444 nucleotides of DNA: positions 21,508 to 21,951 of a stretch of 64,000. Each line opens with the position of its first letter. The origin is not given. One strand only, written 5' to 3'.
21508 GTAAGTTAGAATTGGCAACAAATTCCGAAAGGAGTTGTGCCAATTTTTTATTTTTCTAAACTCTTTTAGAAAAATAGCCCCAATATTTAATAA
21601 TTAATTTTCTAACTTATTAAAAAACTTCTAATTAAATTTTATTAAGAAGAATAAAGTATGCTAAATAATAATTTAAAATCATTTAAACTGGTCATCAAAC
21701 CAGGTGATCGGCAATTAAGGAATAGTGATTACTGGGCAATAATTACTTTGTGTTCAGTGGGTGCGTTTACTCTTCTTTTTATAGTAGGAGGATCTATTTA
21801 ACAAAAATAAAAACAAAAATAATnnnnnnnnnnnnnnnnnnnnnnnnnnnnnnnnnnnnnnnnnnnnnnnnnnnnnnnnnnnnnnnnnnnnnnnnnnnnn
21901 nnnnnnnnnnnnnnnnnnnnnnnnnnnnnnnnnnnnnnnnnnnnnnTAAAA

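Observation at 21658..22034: Tandem paralogous mini-ORFs (KSF...WAI + TM helix), each behind a (YAAAAA)n tract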

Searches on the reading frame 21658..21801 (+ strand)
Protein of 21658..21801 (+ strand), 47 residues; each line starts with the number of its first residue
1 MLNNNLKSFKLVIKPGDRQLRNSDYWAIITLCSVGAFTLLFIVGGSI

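Call 13: find_encoding_contigs(protein=window:21658-21801:+, flank=4000, max_places=10)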
Protein window:21658-21801:+ (47 aa): 23 contigs read that carry it; 10 places shown.
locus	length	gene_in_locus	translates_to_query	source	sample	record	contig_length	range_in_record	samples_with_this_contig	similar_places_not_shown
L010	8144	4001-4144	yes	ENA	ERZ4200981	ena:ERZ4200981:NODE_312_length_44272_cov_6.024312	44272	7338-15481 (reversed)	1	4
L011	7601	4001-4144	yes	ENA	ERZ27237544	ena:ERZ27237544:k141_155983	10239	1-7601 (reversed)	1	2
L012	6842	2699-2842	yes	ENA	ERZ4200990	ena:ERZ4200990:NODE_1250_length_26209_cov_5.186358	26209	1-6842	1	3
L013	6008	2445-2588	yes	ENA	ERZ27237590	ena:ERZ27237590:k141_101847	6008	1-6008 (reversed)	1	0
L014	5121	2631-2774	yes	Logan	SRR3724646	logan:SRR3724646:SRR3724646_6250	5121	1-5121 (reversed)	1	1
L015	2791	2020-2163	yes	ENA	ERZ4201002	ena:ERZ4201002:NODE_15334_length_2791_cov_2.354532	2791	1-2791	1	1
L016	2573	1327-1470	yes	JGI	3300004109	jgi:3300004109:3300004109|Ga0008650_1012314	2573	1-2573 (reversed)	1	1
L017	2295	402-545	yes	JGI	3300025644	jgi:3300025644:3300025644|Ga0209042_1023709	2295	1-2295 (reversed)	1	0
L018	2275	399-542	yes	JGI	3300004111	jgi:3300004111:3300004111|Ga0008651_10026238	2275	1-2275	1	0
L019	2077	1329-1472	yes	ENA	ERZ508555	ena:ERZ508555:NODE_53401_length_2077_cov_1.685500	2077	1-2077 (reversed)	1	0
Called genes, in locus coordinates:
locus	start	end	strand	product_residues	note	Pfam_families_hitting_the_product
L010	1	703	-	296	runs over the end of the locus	PF01734:Patatin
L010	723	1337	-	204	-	PF00081:Sod_Fe_N, PF02777:Sod_Fe_C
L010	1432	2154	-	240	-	PF01592:NifU_N, PF04324:Fer2_BFD (faint)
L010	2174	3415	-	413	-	PF00266:Aminotran_5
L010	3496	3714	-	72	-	PF06902:Fer4_19 (weak), PF13459:Fer4_15, PF13370:Fer4_13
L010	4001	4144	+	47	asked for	-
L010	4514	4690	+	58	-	-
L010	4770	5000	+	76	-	-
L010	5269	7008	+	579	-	PF01558:POR, PF01855:POR_N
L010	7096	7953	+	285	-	PF02775:TPP_enzyme_C, PF12367:PFO_beta_C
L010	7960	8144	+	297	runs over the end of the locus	-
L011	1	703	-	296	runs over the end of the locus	PF01734:Patatin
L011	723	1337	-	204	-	PF00081:Sod_Fe_N, PF02777:Sod_Fe_C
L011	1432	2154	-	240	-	PF01592:NifU_N, PF04324:Fer2_BFD (faint)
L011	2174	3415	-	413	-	PF00266:Aminotran_5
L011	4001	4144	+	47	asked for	-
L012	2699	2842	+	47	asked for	-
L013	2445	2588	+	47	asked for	-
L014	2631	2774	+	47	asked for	-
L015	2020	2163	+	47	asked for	-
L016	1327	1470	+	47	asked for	-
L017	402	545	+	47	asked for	-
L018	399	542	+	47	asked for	-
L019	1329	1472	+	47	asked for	-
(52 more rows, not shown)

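Call 18: find_homologous_proteins(query=window:21658-21798:+, max_evalue=10)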
Query seq(47 aa) (47 aa): 1 proteins with E <= 10 among 1 candidates.
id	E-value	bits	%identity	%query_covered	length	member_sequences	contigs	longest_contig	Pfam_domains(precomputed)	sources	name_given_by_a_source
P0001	1.9e-23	97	100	100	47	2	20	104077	-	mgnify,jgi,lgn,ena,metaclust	mgnify:CR=1|jgi:hypothetical protein|metaclust:\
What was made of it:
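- Tried and rejected: Single-sequence homologue search with ORF1 returned only itself (call 18).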

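Call 24: search_protein_families(library=pfam, proteins=[window:21658-21798:+], max_evalue=10)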
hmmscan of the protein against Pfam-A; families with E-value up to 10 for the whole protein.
seq(47 aa): 0 families

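Call 25: search_protein_families(library=ncbifam, proteins=[window:21658-21798:+], max_evalue=10)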
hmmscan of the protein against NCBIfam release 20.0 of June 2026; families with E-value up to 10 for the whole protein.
seq(47 aa): 0 families
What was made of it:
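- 21658..21801 (+): ORF1, 47 aa. Tail-anchored single-pass membrane micro-protein with motifs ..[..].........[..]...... followed by a TM helix. No Pfam or NCBIfam hit (calls 24, 25).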

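Call 29: find_homologous_proteins(query=A2, max_evalue=1)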
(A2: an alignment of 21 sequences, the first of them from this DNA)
Query A2 (21 sequences) (47 aa, profile of the alignment): 50 proteins with E <= 1 among 497 candidates.
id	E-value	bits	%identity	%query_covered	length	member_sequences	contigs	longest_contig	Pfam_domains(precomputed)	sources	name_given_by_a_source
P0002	1.9e-24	103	72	100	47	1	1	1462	-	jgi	-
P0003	6.0e-24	101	62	100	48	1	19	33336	-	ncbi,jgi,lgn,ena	-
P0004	8.9e-24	101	64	96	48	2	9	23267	-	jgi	-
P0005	1.0e-23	100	68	100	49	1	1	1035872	-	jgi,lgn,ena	-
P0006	1.1e-23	100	64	100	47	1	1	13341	-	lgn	-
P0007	1.1e-23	100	74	100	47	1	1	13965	-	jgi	-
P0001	1.7e-23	100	100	100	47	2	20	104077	-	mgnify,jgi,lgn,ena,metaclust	mgnify:CR=1|jgi:hypothetical protein|metaclust:\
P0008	2.4e-23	99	68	100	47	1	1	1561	-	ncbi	-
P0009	2.4e-23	99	72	100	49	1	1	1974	-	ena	-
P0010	2.8e-23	99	66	100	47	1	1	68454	-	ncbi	ncbi:MAG: hypothetical protein WCV71_03890 [Patescibacteria group bacterium]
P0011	3.8e-23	99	56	96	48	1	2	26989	-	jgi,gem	-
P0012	6.3e-23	98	53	96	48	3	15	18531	-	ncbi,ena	-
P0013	6.6e-23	98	70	100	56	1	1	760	-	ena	-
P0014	7.1e-23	98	68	100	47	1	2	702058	-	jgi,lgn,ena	-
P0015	9.0e-23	97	50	98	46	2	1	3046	-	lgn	-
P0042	2.1e-19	87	53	100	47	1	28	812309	-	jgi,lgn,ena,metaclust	jgi:hypothetical protein|metaclust:\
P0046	1.2e-17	81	56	91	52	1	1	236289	-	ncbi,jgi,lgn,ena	ncbi:MAG: hypothetical protein WC465_02215 [Patescibacteria group bacterium]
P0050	3.4e-5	41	43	83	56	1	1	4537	-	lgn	-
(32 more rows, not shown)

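Call 33: find_encoding_contigs(protein=P0042, flank=6000, max_places=3)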
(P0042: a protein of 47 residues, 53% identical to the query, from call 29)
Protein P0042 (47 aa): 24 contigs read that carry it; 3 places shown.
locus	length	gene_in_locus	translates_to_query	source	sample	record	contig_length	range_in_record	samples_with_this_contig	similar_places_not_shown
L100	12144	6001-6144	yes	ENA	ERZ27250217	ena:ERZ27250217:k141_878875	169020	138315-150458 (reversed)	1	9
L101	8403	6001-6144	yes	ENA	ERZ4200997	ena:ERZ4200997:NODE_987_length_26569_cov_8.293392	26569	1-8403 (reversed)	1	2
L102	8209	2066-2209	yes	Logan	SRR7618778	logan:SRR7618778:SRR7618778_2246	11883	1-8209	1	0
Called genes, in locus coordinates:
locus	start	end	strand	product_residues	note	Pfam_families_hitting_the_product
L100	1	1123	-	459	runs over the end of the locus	PF00753:Lactamase_B, PF23023:Anti-Pycsar_Apyc1, PF12706:Lactamase_B_2 (weak), PF16661:Lactamase_B_6, PF10996:Beta-Casp, PF07521:RMMBL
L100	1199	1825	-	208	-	PF00578:AhpC-TSA, PF08534:Redoxin, PF10417:1-cysPrx_C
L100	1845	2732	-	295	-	PF01734:Patatin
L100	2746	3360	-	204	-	PF00081:Sod_Fe_N, PF02777:Sod_Fe_C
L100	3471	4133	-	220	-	PF01592:NifU_N, PF04324:Fer2_BFD (faint)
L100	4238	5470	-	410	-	PF00266:Aminotran_5, PF01041:DegT_DnrJ_EryC1 (weak), PF01212:Beta_elim_lyase (weak)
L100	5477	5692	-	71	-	PF06902:Fer4_19 (weak), PF13459:Fer4_15, PF13370:Fer4_13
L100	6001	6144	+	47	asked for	-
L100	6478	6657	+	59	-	-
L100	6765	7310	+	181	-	PF07273:DUF1439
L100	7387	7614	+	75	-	-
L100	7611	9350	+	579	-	PF01558:POR, PF01855:POR_N, PF17147:PFOR_II (weak)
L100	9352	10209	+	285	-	PF02775:TPP_enzyme_C, PF12367:PFO_beta_C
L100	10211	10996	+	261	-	PF07963:N_methyl (weak)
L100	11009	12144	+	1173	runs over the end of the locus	PF13948:DUF4215 (weak), PF19077:Big_13 (weak)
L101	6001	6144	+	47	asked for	-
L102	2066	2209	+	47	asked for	-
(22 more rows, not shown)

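Call 34: find_encoding_contigs(protein=P0046, flank=6000, max_places=2)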
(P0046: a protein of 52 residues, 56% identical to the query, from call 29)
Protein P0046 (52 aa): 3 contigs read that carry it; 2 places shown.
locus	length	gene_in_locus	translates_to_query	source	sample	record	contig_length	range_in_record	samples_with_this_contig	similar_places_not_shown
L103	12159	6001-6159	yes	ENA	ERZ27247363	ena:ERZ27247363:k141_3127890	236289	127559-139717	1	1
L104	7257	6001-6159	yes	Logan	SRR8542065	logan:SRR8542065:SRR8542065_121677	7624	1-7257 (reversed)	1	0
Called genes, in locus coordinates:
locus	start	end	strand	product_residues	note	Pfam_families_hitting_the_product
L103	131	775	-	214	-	PF00578:AhpC-TSA, PF08534:Redoxin, PF10417:1-cysPrx_C (weak)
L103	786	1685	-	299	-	PF01734:Patatin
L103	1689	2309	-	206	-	PF00081:Sod_Fe_N, PF02777:Sod_Fe_C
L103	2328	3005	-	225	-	PF01592:NifU_N, PF04324:Fer2_BFD (faint)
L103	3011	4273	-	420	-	PF00266:Aminotran_5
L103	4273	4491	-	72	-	PF06902:Fer4_19 (weak), PF13459:Fer4_15, PF13370:Fer4_13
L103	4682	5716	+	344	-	-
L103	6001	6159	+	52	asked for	-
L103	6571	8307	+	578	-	PF01558:POR, PF01855:POR_N, PF17147:PFOR_II (faint)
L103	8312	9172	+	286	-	PF02775:TPP_enzyme_C, PF12367:PFO_beta_C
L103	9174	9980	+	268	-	-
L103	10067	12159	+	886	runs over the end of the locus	PF19077:Big_13 (weak)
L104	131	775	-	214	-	PF00578:AhpC-TSA, PF08534:Redoxin, PF10417:1-cysPrx_C (weak)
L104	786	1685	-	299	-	PF01734:Patatin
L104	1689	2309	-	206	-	PF00081:Sod_Fe_N, PF02777:Sod_Fe_C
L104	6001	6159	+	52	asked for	-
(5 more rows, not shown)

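Call 35: find_encoding_contigs(protein=P0050, flank=6000, max_places=2)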
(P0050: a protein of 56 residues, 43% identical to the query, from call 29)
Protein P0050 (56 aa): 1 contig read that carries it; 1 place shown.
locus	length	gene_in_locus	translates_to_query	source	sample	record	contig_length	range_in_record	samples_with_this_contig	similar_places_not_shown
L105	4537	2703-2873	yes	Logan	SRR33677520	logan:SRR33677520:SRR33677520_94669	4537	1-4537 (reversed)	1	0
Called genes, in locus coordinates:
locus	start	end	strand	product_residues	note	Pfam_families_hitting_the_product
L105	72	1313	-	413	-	PF00266:Aminotran_5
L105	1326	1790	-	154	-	PF00578:AhpC-TSA, PF08534:Redoxin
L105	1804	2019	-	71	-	PF06902:Fer4_19 (weak), PF13459:Fer4_15, PF13370:Fer4_13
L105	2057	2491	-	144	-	PF01475:FUR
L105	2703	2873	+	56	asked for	-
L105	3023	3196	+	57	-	-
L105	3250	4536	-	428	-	?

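Call 37: search_protein_representatives(alignment_id=A4)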
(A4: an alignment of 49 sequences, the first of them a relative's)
Query: 49 sequences, 48 profile positions. Proteins with E-value up to 0.001 (for the whole library): 15; up to 1e-10: 5; up to 1e-30: 0. The best 15 are listed.
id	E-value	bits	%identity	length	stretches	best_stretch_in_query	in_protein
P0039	4.5e-19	83.9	-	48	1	2-47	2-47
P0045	1.0e-17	79.6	-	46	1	3-48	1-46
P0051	2.4e-13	65.6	-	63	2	4-48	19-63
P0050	1.2e-12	63.3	-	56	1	3-48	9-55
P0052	1.2e-11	60.2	-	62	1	8-46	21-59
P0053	1.7e-10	56.5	-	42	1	7-48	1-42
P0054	3.2e-09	52.4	-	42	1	7-48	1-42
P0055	9.6e-09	50.9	-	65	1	5-47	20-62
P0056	2.3e-08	49.6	-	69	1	6-46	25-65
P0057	2.9e-07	46.1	-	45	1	5-42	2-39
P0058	3.3e-05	39.6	-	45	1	8-46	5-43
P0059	3.7e-05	39.4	-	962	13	6-16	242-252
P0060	6.3e-05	38.6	-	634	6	3-28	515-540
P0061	6.5e-05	38.6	-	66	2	4-48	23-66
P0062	1.6e-04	37.3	-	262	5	29-47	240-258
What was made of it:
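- Exhaustive HMMER search finds only small proteins of 42-69 aa, apart from three larger proteins whose matches are short or repeated stretches: call 37.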

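Call 55: predict_structure(alignment_id=A4)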
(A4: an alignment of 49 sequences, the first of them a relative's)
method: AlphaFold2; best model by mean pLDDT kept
length: 47 residues; sequences in the alignment: 49
mean_pLDDT: 76.6   pTM: 0.41
mean pLDDT of the five models: 76.6, 75.4, 74.4, 74.2, 74.1
residues with pLDDT >= 90: 17; 70-90: 11; 50-70: 15; < 50: 4
segments of 3 or more residues with pLDDT < 50: 1-4
pLDDT, mean of each block of 10 residues (from residue 1): 53 66 87 95 84
secondary structure, 60 per line:
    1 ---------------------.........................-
elements in order: H22-46
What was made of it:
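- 21658..21801 (+): AF2 helix at residues 22-46 with pLDDT 87-95 (call 55).
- On Type I toxin-antitoxin system: ORF1 has a helix at residues 22-46 with pLDDT 87-95 (call 55).
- The AF2 helix is of TM length (call 55).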

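Call 60: search_solved_structures(query=A4, max_evalue=10)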
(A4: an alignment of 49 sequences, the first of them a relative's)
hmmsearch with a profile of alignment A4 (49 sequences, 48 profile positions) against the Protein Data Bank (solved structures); distinct sequences matched with E-value up to 10: 7.
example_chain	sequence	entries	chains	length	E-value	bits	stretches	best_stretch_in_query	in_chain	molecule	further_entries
4xaa_A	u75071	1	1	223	0.5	13.3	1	11-27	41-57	Putative oxygenase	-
8gym_th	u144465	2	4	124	1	12.3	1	20-43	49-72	NDUTT17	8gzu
9h19_L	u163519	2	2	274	1.2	12.1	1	21-38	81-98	Reaction center protein L chain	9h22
7o0u_L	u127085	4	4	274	1.2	12.1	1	21-38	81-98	Photosynthetic reaction center L subunit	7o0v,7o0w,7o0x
7ddq_L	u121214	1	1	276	1.4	11.8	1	19-39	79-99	Photosynthetic reaction center L subunit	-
8b6f_BV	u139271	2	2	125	1.9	11.5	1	20-43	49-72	NDUTT17 | NDUTT12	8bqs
3j2w_Q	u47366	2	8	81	6.2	9.8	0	30-48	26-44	Glycoprotein E2 | E2 envelope glycoprotein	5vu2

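Call 63: search_protein_families(library=padloc, proteins=[window:21658-21798:+], max_evalue=1)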
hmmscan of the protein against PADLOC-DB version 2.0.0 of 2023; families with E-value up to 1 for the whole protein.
seq(47 aa): 0 families

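Call 64: search_protein_families(library=phrogs, proteins=[window:21658-21798:+], max_evalue=1)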
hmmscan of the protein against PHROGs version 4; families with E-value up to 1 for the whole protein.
seq(47 aa): 0 families

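Call 79: find_encoding_contigs(protein=P0056, flank=6000, max_places=2)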
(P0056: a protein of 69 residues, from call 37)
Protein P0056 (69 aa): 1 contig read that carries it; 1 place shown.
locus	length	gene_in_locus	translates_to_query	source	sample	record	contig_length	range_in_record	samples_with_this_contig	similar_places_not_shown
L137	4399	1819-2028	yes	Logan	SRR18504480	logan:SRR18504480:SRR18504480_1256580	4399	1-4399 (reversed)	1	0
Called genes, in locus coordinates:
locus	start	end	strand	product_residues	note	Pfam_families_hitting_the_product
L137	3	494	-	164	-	?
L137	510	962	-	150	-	PF00578:AhpC-TSA, PF08534:Redoxin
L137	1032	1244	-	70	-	PF06902:Fer4_19 (weak), PF13459:Fer4_15, PF13370:Fer4_13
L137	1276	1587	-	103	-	PF01371:Trp_repressor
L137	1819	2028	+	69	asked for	-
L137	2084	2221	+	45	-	-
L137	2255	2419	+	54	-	-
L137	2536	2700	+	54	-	-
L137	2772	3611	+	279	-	-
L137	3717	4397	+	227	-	?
